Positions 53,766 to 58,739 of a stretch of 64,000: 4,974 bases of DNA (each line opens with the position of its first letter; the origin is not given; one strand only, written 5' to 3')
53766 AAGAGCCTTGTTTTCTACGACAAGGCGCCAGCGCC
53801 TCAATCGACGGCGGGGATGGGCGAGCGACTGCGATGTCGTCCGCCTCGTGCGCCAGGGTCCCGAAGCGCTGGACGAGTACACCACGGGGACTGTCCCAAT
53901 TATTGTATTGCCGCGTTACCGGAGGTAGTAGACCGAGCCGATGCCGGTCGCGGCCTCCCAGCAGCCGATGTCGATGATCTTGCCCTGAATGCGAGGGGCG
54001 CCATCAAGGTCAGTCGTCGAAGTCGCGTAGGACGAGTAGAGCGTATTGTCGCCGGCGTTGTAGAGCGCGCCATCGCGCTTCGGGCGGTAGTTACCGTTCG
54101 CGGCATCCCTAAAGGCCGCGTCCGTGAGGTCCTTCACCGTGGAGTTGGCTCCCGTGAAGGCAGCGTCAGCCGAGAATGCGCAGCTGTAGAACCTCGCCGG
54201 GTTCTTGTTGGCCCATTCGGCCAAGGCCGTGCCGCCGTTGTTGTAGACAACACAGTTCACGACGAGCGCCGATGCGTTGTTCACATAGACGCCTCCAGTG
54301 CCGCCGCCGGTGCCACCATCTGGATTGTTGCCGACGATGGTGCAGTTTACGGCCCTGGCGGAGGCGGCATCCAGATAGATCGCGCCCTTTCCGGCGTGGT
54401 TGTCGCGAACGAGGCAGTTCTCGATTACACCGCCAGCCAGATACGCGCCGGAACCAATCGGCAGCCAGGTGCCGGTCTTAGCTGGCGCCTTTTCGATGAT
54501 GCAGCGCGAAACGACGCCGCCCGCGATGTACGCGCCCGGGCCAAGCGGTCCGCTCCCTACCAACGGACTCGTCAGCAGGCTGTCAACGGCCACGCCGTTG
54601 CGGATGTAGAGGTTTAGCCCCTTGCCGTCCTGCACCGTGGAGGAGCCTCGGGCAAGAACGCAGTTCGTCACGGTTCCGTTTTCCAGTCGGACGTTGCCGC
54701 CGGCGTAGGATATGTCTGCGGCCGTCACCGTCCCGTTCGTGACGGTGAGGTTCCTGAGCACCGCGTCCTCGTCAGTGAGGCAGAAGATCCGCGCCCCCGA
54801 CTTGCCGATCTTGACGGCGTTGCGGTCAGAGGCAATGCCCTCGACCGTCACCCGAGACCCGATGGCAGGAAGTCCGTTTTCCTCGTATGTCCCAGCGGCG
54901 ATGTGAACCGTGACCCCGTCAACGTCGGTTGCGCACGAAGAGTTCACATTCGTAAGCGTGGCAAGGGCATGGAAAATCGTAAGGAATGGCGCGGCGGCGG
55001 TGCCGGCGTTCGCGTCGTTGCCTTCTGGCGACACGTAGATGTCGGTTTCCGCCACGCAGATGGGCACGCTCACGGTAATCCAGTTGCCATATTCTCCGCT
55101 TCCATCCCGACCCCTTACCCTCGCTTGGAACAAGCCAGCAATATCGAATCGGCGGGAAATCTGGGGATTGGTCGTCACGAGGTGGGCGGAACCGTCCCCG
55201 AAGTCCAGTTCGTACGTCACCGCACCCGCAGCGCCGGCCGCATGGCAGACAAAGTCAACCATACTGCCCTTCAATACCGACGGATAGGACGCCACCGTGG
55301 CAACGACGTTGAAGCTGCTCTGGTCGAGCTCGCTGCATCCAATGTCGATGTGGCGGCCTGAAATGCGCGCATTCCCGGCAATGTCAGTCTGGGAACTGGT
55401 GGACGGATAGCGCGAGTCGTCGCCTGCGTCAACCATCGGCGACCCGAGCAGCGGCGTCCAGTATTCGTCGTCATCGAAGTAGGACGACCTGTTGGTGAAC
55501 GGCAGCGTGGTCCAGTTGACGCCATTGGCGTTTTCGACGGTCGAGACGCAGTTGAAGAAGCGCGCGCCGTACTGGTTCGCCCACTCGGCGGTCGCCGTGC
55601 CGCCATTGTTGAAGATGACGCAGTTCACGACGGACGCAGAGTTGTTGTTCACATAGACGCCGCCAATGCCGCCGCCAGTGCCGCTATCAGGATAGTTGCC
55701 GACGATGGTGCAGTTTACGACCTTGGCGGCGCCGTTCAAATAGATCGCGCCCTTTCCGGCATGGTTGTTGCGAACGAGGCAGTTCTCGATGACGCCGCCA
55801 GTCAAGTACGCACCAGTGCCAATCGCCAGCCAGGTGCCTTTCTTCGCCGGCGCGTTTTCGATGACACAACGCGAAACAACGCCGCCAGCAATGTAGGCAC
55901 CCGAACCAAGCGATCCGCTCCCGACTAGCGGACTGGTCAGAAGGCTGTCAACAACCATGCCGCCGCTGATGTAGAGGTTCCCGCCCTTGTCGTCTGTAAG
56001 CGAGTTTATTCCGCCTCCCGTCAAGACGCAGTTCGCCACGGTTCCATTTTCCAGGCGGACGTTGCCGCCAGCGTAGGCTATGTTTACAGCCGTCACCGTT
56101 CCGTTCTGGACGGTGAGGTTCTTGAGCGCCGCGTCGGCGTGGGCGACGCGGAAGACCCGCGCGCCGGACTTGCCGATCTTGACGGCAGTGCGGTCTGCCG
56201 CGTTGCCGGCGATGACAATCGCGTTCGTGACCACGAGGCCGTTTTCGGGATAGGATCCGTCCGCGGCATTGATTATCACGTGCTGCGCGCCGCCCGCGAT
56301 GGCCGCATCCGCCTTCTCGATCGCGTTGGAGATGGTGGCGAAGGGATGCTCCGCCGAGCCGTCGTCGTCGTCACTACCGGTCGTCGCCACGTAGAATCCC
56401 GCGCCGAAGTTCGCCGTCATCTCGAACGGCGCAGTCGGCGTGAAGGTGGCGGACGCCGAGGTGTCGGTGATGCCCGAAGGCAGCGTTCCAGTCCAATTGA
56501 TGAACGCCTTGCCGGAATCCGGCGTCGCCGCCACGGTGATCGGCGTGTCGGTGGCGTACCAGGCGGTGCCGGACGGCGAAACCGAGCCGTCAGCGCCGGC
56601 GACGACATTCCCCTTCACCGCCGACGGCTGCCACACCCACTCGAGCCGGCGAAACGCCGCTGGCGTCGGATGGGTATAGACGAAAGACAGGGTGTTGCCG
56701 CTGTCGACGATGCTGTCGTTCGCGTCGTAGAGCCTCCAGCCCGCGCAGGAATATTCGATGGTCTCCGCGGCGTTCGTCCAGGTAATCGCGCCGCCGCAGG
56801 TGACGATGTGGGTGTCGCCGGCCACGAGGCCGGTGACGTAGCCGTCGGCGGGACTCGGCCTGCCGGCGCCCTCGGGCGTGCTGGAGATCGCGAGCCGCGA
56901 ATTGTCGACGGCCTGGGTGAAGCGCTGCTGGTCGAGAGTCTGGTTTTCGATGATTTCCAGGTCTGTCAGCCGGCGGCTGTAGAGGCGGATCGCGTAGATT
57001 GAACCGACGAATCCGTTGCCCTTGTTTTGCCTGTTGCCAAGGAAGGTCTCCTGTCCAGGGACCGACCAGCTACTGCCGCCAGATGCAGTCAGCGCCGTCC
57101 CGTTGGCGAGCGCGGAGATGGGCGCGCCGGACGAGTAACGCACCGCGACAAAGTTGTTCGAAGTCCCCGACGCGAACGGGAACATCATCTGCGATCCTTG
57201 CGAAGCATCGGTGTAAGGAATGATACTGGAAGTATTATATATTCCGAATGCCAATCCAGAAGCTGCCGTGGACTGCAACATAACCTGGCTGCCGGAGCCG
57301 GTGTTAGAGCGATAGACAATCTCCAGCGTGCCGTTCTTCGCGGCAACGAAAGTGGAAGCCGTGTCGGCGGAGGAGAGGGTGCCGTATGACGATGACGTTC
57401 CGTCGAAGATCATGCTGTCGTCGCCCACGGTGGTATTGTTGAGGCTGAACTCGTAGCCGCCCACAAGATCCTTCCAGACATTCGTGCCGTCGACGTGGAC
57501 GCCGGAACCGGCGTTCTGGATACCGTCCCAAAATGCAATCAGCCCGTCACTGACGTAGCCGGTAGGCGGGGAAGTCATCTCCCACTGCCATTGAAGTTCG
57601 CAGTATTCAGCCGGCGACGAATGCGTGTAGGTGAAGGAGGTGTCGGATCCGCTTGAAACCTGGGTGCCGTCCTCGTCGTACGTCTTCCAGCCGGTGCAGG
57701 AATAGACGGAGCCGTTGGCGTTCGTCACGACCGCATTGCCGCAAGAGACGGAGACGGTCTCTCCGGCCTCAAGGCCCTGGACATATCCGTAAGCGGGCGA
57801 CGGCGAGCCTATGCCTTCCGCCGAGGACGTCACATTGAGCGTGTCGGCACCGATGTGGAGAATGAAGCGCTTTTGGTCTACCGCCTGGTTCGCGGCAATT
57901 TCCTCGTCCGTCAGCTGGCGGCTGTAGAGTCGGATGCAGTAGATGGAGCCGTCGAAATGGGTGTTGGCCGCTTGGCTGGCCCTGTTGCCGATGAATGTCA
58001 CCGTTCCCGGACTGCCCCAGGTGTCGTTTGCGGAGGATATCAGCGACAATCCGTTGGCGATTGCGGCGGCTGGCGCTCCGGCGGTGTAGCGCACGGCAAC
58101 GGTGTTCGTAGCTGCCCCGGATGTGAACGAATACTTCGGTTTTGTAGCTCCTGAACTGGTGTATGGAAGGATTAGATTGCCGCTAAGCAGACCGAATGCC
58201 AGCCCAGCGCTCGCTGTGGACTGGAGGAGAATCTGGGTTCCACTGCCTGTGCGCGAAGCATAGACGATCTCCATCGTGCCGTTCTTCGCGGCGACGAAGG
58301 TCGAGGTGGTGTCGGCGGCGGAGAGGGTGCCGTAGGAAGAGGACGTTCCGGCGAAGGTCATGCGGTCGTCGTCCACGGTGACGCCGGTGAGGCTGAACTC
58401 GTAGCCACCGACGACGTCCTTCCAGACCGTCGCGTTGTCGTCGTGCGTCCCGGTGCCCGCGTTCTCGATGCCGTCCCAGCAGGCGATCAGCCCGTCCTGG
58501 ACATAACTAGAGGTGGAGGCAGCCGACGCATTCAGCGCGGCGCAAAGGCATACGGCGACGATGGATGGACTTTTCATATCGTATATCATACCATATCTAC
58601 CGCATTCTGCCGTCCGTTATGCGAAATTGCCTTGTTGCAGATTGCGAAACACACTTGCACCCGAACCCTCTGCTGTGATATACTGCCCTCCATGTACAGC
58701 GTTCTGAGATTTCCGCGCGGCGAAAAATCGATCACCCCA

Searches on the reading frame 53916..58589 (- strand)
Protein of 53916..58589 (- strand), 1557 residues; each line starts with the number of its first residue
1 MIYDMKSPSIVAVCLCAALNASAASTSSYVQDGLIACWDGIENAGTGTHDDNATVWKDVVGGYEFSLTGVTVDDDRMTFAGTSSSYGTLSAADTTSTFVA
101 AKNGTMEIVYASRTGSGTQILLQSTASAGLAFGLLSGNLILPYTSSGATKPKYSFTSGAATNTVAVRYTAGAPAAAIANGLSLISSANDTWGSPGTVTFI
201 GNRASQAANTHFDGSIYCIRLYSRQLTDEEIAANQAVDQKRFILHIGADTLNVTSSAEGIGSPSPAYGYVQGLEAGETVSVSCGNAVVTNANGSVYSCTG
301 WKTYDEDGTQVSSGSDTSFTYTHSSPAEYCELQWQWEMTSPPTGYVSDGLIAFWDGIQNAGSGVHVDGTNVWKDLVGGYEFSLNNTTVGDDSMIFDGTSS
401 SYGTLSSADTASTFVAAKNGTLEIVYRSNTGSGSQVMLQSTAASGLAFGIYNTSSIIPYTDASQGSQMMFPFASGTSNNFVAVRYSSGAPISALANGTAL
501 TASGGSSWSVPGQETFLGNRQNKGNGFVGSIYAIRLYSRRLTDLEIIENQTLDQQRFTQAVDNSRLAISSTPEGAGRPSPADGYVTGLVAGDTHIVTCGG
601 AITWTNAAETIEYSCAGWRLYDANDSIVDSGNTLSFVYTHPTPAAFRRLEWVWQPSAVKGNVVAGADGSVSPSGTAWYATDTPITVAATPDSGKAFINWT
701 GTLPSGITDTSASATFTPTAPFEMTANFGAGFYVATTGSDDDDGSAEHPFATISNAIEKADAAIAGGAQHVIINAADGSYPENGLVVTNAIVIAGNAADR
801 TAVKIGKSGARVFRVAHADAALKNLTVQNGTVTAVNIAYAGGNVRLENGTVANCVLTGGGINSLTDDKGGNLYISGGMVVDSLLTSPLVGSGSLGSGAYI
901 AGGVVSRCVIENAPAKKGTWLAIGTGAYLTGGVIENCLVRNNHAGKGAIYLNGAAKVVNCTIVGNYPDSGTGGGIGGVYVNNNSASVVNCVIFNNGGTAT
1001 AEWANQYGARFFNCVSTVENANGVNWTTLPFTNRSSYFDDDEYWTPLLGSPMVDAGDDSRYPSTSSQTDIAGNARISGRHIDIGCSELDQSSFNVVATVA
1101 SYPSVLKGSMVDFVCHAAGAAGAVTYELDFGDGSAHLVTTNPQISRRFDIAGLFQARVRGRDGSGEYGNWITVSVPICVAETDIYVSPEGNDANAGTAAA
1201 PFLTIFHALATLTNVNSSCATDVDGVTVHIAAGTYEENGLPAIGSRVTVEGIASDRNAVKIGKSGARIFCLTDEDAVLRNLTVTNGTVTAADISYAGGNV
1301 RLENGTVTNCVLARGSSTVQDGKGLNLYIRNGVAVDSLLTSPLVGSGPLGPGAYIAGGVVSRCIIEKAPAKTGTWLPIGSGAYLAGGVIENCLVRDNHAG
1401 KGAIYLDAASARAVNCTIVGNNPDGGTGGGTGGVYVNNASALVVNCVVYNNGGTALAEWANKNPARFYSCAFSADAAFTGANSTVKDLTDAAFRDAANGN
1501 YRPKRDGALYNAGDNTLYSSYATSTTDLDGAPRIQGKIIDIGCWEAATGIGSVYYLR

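Call 6: search_protein_families(library=pfam, proteins=[window:53916-58589:-], max_evalue=0.01)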
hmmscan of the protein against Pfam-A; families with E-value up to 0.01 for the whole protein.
window:53916-58589:- (1557 aa): 6 families
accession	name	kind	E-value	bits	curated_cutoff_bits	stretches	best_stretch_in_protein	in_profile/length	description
PF13385.13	Laminin_G_3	-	2.6e-08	34.6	27.6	2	109-232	25-151/151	Concanavalin A-like lectin/glucanases superfamily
PF13229.12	Beta_helix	-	1.1e-07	32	25.9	1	1360-1464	59-150/158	Right handed beta helix region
PF18998.6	Flg_new_2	-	1.4e-07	31.8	23.6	1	662-729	5-70/73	Divergent InlB B-repeat domain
PF00801.26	PKD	-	2.5e-06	27.8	23.5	1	1101-1175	7-80/80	PKD domain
PF18911.6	PKD_4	-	0.00023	21.6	27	1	1117-1169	28-77/85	PKD domain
PF18356.7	DUF5608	-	0.0057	17.1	25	0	1533-1551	20-38/56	Domain of unknown function (DUF5608)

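Call 7: search_protein_families(library=ncbifam, proteins=[window:53916-58589:-], max_evalue=0.01)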
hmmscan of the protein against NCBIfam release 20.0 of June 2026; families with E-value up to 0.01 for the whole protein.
window:53916-58589:- (1557 aa): 1 family
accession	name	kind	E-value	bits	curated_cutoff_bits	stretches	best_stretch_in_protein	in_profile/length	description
NF041518.1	choice_anch_Q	domain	2.8e-09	37.1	25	1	1047-1088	20-57/58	choice-of-anchor Q domain-containing protein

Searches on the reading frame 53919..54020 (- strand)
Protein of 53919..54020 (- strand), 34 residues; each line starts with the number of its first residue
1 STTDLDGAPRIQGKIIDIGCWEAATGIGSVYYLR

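Call 20: search_protein_families(library=ncbifam, proteins=[window:53919-54020:-], max_evalue=10)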
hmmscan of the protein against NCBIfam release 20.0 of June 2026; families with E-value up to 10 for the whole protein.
seq(34 aa): 1 family
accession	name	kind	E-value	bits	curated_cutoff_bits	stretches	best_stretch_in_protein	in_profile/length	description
NF041518.1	choice_anch_Q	domain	0.0014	18.9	25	1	2-23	36-57/58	choice-of-anchor Q domain-containing protein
